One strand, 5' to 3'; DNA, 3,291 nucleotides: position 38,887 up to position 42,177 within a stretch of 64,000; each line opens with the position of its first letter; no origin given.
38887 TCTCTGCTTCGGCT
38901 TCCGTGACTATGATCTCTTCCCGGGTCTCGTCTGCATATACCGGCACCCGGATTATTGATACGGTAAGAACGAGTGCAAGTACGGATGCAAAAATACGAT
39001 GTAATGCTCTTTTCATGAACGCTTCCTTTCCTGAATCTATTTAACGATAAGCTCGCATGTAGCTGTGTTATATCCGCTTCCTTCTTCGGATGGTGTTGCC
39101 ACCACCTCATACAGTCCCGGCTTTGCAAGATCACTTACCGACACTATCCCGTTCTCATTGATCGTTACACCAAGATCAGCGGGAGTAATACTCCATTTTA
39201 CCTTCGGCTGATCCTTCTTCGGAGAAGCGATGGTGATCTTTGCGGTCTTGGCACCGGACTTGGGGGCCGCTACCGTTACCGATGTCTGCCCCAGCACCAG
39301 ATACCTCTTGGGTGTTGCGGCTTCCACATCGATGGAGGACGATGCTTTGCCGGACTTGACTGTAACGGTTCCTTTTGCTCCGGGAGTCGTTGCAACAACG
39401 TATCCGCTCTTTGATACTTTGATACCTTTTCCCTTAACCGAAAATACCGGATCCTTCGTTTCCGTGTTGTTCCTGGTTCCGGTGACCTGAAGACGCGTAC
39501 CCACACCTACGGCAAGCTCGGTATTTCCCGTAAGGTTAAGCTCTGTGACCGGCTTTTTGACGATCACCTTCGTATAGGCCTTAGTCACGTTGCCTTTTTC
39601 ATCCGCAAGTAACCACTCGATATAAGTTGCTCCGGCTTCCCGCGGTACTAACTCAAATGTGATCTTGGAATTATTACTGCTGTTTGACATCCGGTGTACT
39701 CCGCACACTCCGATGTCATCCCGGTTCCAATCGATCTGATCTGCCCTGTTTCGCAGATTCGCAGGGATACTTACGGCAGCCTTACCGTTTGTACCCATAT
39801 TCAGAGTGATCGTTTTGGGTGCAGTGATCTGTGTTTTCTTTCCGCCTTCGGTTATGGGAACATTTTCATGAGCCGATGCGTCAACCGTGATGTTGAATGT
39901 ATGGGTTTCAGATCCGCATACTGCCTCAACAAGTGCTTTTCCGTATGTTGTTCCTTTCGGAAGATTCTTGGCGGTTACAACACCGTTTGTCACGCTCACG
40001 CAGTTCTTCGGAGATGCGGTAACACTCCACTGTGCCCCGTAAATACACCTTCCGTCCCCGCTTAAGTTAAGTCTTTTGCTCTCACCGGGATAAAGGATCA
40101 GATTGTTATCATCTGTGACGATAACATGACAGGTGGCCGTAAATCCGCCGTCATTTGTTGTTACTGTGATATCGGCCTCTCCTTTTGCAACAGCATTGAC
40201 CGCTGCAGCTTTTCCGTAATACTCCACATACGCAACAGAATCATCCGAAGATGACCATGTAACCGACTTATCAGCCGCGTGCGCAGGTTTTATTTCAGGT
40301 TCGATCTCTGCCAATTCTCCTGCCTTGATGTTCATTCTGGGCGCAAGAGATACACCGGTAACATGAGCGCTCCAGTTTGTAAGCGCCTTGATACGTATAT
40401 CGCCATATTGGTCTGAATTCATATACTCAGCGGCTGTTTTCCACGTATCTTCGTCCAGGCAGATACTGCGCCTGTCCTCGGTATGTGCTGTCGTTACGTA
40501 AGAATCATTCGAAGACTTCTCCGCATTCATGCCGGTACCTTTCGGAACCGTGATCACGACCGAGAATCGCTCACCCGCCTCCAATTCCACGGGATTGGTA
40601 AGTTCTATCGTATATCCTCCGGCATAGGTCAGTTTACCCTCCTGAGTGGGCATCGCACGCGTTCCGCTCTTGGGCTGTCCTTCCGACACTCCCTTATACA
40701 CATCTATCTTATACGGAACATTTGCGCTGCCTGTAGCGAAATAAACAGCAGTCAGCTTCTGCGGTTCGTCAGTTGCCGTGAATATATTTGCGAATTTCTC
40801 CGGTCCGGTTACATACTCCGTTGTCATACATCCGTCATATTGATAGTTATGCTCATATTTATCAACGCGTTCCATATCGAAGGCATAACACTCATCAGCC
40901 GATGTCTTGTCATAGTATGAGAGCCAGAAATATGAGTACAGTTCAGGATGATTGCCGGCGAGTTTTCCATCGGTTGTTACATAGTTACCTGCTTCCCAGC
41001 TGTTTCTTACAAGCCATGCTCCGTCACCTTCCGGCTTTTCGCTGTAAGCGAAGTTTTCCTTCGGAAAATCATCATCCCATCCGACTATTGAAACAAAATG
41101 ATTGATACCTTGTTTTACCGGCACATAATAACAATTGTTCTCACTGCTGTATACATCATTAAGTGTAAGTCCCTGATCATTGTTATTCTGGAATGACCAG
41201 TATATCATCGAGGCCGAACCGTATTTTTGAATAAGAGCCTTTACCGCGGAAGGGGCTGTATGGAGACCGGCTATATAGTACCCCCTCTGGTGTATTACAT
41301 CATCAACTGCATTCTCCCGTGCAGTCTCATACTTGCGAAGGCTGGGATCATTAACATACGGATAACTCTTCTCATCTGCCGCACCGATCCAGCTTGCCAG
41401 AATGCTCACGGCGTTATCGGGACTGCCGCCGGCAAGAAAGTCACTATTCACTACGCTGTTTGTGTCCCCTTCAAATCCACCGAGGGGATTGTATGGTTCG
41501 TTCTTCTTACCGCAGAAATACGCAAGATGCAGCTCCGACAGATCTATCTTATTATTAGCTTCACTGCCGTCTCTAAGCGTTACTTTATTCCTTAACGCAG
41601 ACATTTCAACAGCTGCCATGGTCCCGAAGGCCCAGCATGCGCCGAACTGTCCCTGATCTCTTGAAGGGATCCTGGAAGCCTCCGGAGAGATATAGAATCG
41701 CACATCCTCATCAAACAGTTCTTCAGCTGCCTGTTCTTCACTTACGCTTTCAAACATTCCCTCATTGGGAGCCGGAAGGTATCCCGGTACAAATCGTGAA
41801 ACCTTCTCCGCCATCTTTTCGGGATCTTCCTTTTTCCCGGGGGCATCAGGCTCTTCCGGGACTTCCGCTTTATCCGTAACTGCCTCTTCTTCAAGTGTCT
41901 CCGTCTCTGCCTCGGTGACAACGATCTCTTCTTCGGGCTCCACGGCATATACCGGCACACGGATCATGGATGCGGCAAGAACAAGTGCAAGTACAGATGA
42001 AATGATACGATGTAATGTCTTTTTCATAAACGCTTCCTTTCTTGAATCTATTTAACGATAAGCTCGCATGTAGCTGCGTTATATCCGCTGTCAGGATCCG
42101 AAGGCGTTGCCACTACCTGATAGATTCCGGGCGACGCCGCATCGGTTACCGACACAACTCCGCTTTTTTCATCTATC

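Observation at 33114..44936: Four tandem, tightly coupled paralogs of a secreted papain-like peptidase fused to Ig-like domains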

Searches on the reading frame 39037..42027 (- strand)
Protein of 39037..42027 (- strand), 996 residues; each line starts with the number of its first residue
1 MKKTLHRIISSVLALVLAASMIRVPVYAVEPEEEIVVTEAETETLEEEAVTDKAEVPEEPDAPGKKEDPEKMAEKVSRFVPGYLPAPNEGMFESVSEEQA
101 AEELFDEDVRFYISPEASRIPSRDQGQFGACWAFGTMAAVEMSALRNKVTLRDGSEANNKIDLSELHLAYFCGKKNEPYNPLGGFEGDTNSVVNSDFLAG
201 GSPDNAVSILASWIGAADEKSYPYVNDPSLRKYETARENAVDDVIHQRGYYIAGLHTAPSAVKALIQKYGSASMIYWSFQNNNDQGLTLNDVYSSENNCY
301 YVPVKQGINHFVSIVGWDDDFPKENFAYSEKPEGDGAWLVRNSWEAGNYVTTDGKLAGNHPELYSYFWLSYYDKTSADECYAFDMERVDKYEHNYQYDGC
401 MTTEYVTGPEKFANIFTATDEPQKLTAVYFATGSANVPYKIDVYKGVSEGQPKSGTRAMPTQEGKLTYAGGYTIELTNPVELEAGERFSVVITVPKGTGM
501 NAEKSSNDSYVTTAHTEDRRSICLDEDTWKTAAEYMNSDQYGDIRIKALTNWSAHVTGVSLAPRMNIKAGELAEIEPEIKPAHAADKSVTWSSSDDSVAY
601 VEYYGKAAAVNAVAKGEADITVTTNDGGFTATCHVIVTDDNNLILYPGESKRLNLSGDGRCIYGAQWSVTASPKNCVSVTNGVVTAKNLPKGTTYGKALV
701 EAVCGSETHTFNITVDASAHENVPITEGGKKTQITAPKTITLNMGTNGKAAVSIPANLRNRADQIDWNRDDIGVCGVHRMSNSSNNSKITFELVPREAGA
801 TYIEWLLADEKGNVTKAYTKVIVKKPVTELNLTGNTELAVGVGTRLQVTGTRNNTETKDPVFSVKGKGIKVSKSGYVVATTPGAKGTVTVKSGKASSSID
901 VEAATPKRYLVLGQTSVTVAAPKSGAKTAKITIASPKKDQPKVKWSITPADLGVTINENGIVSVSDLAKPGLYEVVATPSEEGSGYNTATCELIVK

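Call 5: search_protein_families(library=pfam, proteins=[window:39037-42027:-], max_evalue=0.01)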
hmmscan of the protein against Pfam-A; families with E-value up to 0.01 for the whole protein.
window:39037-42027:- (996 aa): 3 families
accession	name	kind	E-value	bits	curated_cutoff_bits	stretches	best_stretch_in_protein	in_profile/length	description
PF18560.7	Lectin_like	-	1.5e-20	74.4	27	1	395-550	2-156/156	Lectin like domain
PF02368.24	Big_2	-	1e-12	48.3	22.8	1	556-635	2-79/79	Bacterial Ig-like domain (group 2)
PF00112.29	Peptidase_C1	-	3.4e-12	47.3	20.7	1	121-346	16-192/220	Papain family cysteine protease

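Call 7: search_solved_structures(query=window:39037-42027:-, max_evalue=0.01, show_alignments=2)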
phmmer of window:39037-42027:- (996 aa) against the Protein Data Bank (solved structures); distinct sequences matched with E-value up to 0.01: 10.
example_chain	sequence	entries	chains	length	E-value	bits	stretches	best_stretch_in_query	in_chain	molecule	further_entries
4d59_A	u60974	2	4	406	1.7e-23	85.9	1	121-506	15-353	CELL SURFACE PROTEIN (PUTATIVE CELL SURFACE-ASSOCIATED CYSTEINE PROTEASE)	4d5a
4ci7_A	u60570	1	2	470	1.9e-23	85.7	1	120-506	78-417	CELL SURFACE PROTEIN (PUTATIVE CELL SURFACE-ASSOCIATED CYSTEINE PROTEASE)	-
7quz_AAA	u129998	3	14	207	6.2e-08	34.4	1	554-663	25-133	Beta-1,3-glucanase bglH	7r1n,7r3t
7z47_G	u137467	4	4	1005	2e-07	32.7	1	567-637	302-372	Surface protein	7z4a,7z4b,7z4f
2l04_A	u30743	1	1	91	0.00049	21.4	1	554-638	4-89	Major tail protein V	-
9mfe_A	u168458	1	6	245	0.0009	20.6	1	556-638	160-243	Major tail protein V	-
3p5u_A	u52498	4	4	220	0.0038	18.5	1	120-188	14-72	Actinidin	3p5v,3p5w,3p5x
7t4f_A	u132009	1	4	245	0.007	17.6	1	556-638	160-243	Tail tube protein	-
6p3e_A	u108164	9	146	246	0.0071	17.6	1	556-638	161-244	Tail tube protein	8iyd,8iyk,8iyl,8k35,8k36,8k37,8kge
3bcn_A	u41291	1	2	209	0.0093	17.2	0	118-263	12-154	Ervatamin-A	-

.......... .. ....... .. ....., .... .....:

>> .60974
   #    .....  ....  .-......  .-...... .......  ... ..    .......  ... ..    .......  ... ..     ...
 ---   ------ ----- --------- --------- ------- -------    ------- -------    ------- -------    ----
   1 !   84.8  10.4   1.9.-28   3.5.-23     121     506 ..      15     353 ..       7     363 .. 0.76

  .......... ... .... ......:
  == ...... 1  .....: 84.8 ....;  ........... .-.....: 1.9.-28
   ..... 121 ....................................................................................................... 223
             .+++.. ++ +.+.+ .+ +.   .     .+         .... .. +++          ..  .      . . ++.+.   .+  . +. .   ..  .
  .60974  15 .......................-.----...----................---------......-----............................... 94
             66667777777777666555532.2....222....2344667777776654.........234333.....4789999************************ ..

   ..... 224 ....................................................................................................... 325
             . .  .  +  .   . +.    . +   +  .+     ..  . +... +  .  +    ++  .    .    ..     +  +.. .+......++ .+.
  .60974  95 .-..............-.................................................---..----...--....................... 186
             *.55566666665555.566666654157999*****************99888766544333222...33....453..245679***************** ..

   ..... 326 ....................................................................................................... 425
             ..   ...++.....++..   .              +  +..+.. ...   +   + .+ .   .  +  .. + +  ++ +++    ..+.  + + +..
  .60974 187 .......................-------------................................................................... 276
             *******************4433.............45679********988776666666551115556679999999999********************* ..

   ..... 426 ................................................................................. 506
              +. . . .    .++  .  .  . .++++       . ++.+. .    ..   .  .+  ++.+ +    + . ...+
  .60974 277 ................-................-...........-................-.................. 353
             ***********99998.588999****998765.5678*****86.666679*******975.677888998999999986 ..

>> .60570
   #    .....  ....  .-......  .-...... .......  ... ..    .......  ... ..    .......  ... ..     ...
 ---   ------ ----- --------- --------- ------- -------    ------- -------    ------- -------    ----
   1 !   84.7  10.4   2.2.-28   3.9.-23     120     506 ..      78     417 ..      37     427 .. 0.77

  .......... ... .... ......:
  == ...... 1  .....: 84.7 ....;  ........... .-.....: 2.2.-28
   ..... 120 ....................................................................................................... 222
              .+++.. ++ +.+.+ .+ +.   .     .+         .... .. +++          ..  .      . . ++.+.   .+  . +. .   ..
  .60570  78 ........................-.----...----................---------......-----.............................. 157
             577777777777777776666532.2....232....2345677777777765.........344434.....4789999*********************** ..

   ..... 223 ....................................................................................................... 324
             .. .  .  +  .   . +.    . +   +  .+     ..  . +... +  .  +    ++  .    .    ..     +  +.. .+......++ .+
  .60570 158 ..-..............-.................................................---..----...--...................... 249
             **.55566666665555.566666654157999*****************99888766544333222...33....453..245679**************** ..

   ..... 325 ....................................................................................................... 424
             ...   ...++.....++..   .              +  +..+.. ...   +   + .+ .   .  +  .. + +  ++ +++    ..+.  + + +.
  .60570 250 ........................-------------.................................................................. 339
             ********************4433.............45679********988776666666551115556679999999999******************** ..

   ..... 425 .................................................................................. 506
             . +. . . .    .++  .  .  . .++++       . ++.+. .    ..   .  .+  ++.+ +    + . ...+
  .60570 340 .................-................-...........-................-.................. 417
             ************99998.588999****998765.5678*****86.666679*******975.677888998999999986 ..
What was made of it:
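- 39037..42027 (-): C3 (996 aa), with a long acidic linker after the signal peptide. The best PDB match is Cwp84 4d59/4ci7, E about 2e-23 (call 7).
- Closest known: Cwp84 of Clostridioides difficile. Different: They also keep the canonical papain-type Asn (RNSW), where Cwp84 has KSSW (call 7).
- Closest known: Papain and cathepsin L. Same: They share the catalytic machinery and fold: Q-x5-CW, NH...GW and NSW (calls 5, 7).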

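Call 8: search_protein_families(library=ncbifam, proteins=[window:39037-42027:-], max_evalue=0.01)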
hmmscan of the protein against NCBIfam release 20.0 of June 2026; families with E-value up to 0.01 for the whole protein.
window:39037-42027:- (996 aa): 0 families
